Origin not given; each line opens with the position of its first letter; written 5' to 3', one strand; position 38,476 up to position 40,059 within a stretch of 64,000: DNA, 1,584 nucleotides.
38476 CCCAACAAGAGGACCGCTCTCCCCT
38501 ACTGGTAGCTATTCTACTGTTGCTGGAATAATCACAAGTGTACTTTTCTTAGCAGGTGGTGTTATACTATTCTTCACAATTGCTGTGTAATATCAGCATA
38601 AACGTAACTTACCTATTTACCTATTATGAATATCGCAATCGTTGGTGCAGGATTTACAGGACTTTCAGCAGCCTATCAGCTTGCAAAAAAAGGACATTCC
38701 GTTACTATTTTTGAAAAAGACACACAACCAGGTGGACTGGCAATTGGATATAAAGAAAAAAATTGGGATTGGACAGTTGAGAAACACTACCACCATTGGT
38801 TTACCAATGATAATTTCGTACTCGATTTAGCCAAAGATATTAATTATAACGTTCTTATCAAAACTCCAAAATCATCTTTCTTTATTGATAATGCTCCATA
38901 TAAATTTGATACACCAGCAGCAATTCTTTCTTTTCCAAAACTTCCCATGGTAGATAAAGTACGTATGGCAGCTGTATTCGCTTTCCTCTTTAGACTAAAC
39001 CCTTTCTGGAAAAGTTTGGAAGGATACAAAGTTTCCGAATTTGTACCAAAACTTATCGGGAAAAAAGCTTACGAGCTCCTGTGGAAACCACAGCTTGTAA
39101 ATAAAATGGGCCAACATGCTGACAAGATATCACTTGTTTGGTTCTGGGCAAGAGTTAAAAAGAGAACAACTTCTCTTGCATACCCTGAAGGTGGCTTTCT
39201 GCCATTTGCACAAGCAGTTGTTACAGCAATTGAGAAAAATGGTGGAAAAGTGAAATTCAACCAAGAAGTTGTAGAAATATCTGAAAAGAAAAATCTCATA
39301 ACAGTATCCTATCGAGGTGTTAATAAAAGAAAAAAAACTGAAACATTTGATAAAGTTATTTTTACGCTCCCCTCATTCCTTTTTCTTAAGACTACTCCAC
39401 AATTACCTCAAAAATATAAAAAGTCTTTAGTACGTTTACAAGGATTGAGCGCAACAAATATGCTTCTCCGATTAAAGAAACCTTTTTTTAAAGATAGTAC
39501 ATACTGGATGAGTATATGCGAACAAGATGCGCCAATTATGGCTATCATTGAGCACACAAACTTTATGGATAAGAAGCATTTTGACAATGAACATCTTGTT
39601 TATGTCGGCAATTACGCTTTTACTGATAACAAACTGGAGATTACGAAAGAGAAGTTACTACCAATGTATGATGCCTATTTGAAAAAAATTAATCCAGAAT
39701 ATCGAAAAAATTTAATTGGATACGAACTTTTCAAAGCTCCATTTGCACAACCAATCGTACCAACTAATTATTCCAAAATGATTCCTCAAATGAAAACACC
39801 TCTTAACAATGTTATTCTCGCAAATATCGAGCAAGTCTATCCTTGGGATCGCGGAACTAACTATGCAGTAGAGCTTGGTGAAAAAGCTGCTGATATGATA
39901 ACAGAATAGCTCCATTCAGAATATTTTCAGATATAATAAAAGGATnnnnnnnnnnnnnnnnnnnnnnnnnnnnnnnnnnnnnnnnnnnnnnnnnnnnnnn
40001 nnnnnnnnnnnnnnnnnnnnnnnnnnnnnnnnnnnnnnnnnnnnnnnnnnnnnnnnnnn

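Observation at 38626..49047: Envelope glycopolymer cluster: Glf-like flavoenzyme, two GT-C paralogs with HPDER motif, GT4, HAD phosphatase, YYY/DUF2298 protein and LCP ligase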

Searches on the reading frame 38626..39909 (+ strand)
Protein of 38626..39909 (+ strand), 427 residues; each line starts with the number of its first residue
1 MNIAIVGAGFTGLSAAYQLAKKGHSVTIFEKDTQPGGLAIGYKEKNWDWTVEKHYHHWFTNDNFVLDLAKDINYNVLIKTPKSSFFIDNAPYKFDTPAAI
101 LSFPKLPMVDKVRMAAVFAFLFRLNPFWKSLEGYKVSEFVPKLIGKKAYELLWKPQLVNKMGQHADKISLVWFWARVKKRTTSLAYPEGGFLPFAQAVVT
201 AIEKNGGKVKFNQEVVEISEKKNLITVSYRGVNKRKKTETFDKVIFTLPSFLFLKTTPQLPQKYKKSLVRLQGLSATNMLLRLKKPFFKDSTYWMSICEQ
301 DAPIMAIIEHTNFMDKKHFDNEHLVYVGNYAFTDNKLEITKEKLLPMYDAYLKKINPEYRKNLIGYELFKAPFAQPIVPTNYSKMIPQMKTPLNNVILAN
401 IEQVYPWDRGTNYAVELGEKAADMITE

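Call 3: search_protein_families(library=pfam, proteins=[window:38626-39909:+], max_evalue=0.01)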
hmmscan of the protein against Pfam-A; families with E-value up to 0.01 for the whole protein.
window:38626-39909:+ (427 aa): 17 families
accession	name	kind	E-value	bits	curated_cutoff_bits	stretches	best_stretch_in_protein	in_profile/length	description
PF01593.30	Amino_oxidase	-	2.1e-23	83.8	19.8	1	10-423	1-440/443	Flavin containing amine oxidoreductase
PF01266.30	DAO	-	4.7e-15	56.4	27.9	1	3-36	2-35/353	FAD dependent oxidoreductase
PF13450.12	NAD_binding_8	-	4e-14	53.1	21.9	1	5-63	1-59/68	NAD(P)-binding Rossmann-like domain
PF00070.33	Pyr_redox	-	9e-08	33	22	1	2-35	1-34/82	Pyridine nucleotide-disulphide oxidoreductase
PF07992.20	Pyr_redox_2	-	3.2e-07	30.5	26.1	1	2-37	2-38/291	Pyridine nucleotide-disulphide oxidoreductase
PF01946.23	Thi4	-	3.2e-06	27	26.2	1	2-38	19-56/235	Thi4 family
PF00890.30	FAD_binding_2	-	1.3e-05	25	20.4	1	3-37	2-36/414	FAD binding domain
PF12831.13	FAD_oxidored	-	3.6e-05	23.7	27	1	3-39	2-38/416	FAD dependent oxidoreductase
PF03486.20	HI0933_like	-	3.9e-05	23.7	50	1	2-36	2-36/244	HI0933-like protein Rossmann domain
PF13454.12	NAD_binding_9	-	0.00016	22.1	21.8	1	4-43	1-44/155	FAD-NAD(P)-binding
PF02558.23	ApbA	-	0.00045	20.3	22.2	0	3-30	1-28/150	Ketopantoate reductase PanE/ApbA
PF03721.20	UDPG_MGDP_dh_N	-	0.00048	20.2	27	1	1-33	1-33/187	UDP-glucose/GDP-mannose dehydrogenase family, NAD binding domain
PF13738.12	Pyr_redox_3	-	0.00079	19.2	30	0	5-34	2-31/305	Pyridine nucleotide-disulphide oxidoreductase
PF01134.28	GIDA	-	0.00084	18.9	22.1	1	3-33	2-32/391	Glucose inhibited division protein A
PF01494.25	FAD_binding_3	-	0.00086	19.1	22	1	2-34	3-35/349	FAD binding domain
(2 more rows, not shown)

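Call 4: search_protein_families(library=ncbifam, proteins=[window:38626-39909:+], max_evalue=0.01)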
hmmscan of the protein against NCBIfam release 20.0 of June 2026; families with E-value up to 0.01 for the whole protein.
window:38626-39909:+ (427 aa): 94 families (the best 25 are shown)
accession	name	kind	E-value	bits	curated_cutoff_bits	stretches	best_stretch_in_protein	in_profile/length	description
NF005560.0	PRK07233.1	equivalog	5.4e-114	381.4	252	1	1-426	1-429/435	hypothetical protein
TIGR03467.1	HpnE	equivalog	2.6e-20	73.1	283.05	1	3-287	1-298/430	hydroxysqualene dehydroxylase HpnE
NF005547.0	PRK07208.1-3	equivalog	6.3e-18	64.7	380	1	2-279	6-293/465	hypothetical protein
NF005548.0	PRK07208.1-4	equivalog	9.5e-18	64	389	2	2-179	5-177/488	hypothetical protein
NF005545.0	PRK07208.1-1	equivalog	5.1e-14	51.5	451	1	2-179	9-181/504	hypothetical protein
NF058655.1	CrtID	equivalog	6.2e-14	51.7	640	1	3-50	1-48/478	bifunctional phytoene desaturase/3,4-desaturase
TIGR02734.1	crtI_fam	subfamily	6.8e-14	51.4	238.1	1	4-47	2-45/504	phytoene desaturase family protein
TIGR02733.1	desat_CrtD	equivalog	9.9e-14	50.9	549.7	2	2-50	3-51/492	C-3',4' desaturase CrtD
NF009410.0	PRK12771.1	subfamily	8e-12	44.5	516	1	2-38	140-176/566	NAD(P)-binding protein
TIGR03197.1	MnmC_Cterm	equivalog_domain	2.1e-09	37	174.2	1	3-39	2-38/400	FAD-dependent 5-carboxymethylaminomethyl-2-thiouridine(34) oxidoreductase MnmC1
NF045637.1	carotdesatCrtDProt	equivalog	2.5e-09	36.2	580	1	3-37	1-35/485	1-hydroxycarotenoid 3,4-desaturase CrtD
NF009454.0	PRK12814.1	equivalog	3.1e-09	35.7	916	1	2-38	195-231/657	putative NADPH-dependent glutamate synthase small subunit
TIGR02731.1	phytoene_desat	equivalog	3.8e-09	35.8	569.4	1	3-93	2-90/453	15-cis-phytoene desaturase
TIGR00562.1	proto_IX_ox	equivalog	4.8e-09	35.3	97.85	1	2-170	4-174/470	protoporphyrinogen oxidase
NF009074.0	PRK12409.1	equivalog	5.4e-09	35.7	494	1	2-33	3-34/410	D-amino acid dehydrogenase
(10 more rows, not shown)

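Call 11: search_solved_structures(query=window:38626-39909:+, max_evalue=0.01)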
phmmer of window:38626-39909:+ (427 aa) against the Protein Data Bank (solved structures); distinct sequences matched with E-value up to 0.01: 45.
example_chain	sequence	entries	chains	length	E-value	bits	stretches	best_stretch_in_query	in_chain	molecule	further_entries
3kve_A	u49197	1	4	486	4.8e-12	48.5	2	2-49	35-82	L-amino acid oxidase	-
1f8r_A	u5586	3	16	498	1.6e-11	46.7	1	2-50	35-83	L-AMINO ACID OXIDASE | L-amino-acid oxidase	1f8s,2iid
5ts5_A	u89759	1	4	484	1.3e-10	43.7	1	3-50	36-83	Amine oxidase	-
4e0v_A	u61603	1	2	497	1.6e-10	43.4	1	3-49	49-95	L-amino-acid oxidase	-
1reo_A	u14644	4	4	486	1.7e-10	43.4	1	2-50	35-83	AHPLAAO | L-amino acid oxidase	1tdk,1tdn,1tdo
9rum_A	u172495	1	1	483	1.5e-07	33.7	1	3-52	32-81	Tetrapodal ancestor of L-amino acid oxidase: Q225A mutant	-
9qs1_A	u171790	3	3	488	1.6e-07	33.6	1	3-52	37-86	Tetrapodal ancestor of L-amino acis oxidases | Tetrapodal ancestor of L-amino acid oxidases | Tetrapodal ancestor of L-amino acid oxidases co-crystallised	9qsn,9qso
9rvj_A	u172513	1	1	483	1.6e-07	33.5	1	3-52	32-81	Tetrapodal ancestor of L-amino acid oxidase: Q225H - W377I double mutant with phenylalanin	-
9run_A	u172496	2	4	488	1.6e-07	33.5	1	3-52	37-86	Tetrapodal ancestor of L-amino acid oxidase: Q225H-W377I double mutant | Tetrapodal ancestor of L-amino acid oxidases: W377I mutant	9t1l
9rvh_A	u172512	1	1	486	1.8e-07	33.4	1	3-52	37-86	Tetrapodal ancestor of L-amino acid oxidase: Q225A-Loop (P361-PREGA-L367) mutant with phen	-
9t73_B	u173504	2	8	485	1.9e-07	33.3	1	3-52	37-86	Tetrapodal ancestor of L-amino acid oxidases: I224A-Q225H-P361-PREGA-L367 bound to phenyla | Tetrapodal ancestor of L-amino acid oxidase: I224A-Q225H-P361-PREGA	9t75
5z2g_A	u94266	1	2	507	2.8e-07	32.7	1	2-51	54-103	L-amino acid oxidase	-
4rep_A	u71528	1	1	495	4.4e-07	32.1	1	2-40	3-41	Gamma-carotene desaturase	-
2z5y_A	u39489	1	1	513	1.5e-06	30.4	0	197-423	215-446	Amine oxidase [flavin-containing] A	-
2z5x_A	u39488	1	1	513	1.6e-06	30.3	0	197-423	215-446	Amine oxidase [flavin-containing] A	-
3ka7_A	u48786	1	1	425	4.9e-05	25.4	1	2-218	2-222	Oxidoreductase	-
5mog_A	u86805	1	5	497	0.00024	23.1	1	2-95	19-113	Phytoene dehydrogenase, chloroplastic/chromoplastic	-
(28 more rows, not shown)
